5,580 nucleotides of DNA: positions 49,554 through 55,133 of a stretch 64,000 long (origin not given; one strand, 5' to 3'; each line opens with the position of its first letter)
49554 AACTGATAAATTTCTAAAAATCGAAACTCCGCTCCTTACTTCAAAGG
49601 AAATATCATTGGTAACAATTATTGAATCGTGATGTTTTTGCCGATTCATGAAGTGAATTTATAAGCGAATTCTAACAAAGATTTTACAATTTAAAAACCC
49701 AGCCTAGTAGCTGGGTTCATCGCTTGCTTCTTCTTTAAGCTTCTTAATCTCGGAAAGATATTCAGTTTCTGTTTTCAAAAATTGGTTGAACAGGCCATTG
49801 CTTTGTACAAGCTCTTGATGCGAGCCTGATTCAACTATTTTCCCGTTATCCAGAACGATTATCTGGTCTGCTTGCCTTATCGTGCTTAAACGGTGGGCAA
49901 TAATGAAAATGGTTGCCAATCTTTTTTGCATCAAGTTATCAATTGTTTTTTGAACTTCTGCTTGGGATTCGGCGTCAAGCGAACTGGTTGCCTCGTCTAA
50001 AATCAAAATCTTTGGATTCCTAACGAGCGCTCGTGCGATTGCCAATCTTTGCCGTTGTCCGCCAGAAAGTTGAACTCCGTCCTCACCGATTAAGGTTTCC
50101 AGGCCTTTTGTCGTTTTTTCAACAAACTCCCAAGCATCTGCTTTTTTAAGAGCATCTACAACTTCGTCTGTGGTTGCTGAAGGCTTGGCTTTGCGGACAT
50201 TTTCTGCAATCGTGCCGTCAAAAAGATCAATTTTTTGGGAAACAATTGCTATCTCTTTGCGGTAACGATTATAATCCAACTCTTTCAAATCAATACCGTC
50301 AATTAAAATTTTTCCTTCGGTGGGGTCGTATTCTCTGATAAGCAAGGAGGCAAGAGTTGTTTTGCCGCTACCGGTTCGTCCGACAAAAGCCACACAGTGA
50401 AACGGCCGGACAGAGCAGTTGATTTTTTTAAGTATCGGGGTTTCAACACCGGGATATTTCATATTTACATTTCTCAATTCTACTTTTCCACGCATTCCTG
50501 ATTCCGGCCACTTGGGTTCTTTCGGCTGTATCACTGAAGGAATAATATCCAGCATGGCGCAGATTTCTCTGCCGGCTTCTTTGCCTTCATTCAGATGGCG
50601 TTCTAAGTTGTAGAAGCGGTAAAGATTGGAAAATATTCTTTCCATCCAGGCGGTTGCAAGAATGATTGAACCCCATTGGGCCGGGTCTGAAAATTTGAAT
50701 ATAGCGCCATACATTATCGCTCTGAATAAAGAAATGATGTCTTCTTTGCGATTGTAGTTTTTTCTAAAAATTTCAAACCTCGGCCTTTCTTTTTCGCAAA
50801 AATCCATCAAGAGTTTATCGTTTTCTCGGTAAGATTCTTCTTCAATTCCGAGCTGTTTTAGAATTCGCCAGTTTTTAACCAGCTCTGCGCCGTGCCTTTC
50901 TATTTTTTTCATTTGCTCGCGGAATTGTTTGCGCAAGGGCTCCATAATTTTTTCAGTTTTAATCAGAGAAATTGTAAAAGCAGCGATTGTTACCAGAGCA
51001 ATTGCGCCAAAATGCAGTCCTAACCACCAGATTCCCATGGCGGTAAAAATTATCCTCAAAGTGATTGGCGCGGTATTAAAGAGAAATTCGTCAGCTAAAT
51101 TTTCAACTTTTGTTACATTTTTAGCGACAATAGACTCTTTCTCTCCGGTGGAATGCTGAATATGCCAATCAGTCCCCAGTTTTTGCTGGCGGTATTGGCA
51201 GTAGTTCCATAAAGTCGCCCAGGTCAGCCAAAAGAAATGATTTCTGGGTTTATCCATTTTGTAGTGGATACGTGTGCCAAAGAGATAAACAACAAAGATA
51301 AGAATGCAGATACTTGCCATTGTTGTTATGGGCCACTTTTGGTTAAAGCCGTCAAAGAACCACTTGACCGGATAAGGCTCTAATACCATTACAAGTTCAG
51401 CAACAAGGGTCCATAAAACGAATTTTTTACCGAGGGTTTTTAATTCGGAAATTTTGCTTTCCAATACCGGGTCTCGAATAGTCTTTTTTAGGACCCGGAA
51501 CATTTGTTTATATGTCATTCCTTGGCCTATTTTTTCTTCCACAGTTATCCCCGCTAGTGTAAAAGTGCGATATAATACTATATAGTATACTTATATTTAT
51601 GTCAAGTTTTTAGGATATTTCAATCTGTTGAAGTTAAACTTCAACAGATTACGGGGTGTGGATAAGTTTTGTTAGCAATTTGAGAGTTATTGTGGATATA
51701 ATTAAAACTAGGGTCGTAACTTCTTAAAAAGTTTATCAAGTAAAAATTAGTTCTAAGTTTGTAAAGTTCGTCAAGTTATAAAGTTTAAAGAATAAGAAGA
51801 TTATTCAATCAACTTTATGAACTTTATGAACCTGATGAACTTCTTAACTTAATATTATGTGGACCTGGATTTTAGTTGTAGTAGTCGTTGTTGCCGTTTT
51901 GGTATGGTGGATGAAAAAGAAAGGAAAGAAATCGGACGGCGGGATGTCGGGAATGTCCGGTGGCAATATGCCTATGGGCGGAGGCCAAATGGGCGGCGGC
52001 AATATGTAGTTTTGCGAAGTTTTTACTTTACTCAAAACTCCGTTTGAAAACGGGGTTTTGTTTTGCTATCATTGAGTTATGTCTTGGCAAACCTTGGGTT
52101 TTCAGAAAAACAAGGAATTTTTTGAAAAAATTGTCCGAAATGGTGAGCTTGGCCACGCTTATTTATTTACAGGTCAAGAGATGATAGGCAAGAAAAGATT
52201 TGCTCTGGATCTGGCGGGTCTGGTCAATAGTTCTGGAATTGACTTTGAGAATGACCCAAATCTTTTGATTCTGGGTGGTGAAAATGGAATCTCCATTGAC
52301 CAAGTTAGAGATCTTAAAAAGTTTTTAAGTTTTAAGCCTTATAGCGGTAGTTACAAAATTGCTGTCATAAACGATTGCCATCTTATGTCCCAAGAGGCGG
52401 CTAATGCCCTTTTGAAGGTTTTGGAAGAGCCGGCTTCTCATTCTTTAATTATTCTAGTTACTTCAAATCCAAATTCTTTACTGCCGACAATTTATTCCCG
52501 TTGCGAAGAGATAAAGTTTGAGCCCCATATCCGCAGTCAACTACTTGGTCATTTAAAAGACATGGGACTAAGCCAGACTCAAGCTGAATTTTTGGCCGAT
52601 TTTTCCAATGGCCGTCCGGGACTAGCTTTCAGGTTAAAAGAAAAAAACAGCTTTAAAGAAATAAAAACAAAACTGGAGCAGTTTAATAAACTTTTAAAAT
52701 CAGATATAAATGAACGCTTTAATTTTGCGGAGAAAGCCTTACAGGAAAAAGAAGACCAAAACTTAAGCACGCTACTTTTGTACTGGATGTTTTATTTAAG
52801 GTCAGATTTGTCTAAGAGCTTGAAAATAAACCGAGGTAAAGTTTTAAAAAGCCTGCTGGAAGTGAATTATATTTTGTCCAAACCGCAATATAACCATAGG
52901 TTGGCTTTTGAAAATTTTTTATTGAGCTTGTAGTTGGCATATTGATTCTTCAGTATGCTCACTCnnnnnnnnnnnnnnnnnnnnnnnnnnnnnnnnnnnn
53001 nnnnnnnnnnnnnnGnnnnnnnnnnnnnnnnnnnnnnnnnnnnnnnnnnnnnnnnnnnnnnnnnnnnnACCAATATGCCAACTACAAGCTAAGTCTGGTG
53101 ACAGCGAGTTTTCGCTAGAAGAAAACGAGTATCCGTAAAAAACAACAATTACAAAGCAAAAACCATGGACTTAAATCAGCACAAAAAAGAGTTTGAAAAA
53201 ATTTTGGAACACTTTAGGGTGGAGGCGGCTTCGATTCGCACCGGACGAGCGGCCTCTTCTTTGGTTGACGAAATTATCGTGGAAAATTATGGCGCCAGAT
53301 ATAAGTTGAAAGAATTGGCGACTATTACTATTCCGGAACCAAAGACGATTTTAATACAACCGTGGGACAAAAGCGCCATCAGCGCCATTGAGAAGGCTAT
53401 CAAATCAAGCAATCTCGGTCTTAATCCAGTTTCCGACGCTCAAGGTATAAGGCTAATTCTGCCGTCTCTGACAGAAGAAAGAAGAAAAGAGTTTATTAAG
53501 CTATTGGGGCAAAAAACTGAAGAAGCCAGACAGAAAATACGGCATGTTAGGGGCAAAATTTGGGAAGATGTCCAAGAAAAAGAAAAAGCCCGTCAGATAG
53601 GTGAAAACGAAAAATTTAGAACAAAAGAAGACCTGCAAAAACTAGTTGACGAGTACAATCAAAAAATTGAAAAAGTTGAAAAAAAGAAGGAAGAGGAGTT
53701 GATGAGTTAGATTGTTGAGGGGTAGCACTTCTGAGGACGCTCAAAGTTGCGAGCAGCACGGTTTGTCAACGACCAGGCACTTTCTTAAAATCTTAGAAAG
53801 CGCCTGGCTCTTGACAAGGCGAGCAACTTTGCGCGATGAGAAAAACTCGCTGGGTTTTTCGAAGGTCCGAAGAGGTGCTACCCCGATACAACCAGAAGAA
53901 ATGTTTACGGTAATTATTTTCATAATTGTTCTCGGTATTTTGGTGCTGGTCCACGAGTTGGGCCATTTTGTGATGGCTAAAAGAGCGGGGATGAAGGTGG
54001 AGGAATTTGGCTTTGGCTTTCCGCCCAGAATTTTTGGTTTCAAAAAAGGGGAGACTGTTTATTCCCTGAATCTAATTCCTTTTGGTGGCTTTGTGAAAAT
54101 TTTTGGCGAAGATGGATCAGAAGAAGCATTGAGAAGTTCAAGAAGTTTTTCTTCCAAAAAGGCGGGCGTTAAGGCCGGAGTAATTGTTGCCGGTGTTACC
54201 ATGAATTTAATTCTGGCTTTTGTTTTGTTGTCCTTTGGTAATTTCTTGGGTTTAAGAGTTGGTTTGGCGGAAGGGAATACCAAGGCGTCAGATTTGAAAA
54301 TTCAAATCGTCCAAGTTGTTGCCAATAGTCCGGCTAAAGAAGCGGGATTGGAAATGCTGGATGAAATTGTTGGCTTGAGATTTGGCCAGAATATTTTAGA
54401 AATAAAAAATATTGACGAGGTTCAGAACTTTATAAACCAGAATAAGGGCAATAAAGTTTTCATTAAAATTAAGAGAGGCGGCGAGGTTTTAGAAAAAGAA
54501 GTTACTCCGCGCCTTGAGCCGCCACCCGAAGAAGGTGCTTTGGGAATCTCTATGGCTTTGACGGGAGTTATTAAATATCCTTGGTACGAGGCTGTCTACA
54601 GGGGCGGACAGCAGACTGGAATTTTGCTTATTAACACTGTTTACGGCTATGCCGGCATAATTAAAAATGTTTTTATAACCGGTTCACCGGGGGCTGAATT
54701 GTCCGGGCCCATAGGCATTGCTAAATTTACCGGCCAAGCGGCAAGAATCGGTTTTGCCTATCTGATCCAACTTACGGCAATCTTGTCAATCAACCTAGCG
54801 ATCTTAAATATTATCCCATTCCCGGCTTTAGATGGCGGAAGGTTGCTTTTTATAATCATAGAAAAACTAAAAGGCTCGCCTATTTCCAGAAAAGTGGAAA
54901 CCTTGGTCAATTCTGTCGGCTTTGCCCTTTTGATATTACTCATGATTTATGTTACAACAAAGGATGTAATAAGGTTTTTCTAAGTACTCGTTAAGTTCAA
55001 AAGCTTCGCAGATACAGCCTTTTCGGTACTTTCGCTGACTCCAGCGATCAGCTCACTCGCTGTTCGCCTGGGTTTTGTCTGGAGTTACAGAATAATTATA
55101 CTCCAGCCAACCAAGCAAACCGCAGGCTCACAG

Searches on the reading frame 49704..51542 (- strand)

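Call 33: search_protein_families(library=pfam, proteins=[window:49704-51542:-], max_evalue=0.0001)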
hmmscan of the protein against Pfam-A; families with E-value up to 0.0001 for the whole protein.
window:49704-51542:- (612 aa): 3 families
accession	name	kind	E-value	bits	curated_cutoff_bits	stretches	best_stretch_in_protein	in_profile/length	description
PF00005.33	ABC_tran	-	5.7e-34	118.1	25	1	371-520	1-137/137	ABC transporter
PF00664.28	ABC_membrane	-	6.7e-08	33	28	1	122-298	87-265/274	ABC transporter transmembrane region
PF02463.25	SMC_N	-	1.5e-06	28.2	40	1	404-563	103-210/220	RecF/RecN/SMC N terminal domain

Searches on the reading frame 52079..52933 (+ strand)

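Call 33: search_protein_families(library=pfam, proteins=[window:52079-52933:+], max_evalue=0.0001)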
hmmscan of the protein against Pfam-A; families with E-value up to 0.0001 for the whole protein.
window:52079-52933:+ (284 aa): 1 family
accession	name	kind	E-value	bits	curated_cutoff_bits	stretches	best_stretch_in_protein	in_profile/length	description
PF13177.12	DNA_pol3_delta2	-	5.1e-38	131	27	1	11-149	5-159/161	DNA polymerase III, delta subunit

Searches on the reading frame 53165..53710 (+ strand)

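Call 33: search_protein_families(library=pfam, proteins=[window:53165-53710:+], max_evalue=0.0001)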
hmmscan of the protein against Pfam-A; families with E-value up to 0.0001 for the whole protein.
window:53165-53710:+ (181 aa): 1 family
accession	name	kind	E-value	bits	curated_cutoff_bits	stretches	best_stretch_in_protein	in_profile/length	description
PF01765.24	RRF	-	2.2e-53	180.9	29.7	1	19-180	3-164/164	Ribosome recycling factor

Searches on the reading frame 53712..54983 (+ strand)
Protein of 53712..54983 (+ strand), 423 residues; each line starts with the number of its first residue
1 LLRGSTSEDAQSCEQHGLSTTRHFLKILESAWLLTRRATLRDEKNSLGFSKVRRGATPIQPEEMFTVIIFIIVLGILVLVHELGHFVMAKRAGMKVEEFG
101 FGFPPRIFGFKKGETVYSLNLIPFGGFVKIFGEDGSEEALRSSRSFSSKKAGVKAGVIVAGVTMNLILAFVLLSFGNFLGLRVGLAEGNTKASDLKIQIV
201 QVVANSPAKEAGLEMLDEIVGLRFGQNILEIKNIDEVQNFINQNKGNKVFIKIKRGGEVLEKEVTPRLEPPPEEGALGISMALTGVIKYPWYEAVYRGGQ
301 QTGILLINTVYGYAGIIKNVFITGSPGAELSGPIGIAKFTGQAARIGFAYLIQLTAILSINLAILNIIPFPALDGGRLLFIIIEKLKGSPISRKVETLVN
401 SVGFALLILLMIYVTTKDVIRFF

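Call 33: search_protein_families(library=pfam, proteins=[window:53712-54983:+], max_evalue=0.0001)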
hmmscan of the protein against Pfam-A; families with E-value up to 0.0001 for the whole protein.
window:53712-54983:+ (423 aa): 2 families
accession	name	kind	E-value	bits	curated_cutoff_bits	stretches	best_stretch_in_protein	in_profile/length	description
PF02163.28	Peptidase_M50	-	1.8e-57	194.6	27.2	1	70-410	2-221/221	Peptidase family M50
PF13180.12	PDZ_2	-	1.7e-05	25.4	27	1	180-264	4-78/80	PDZ domain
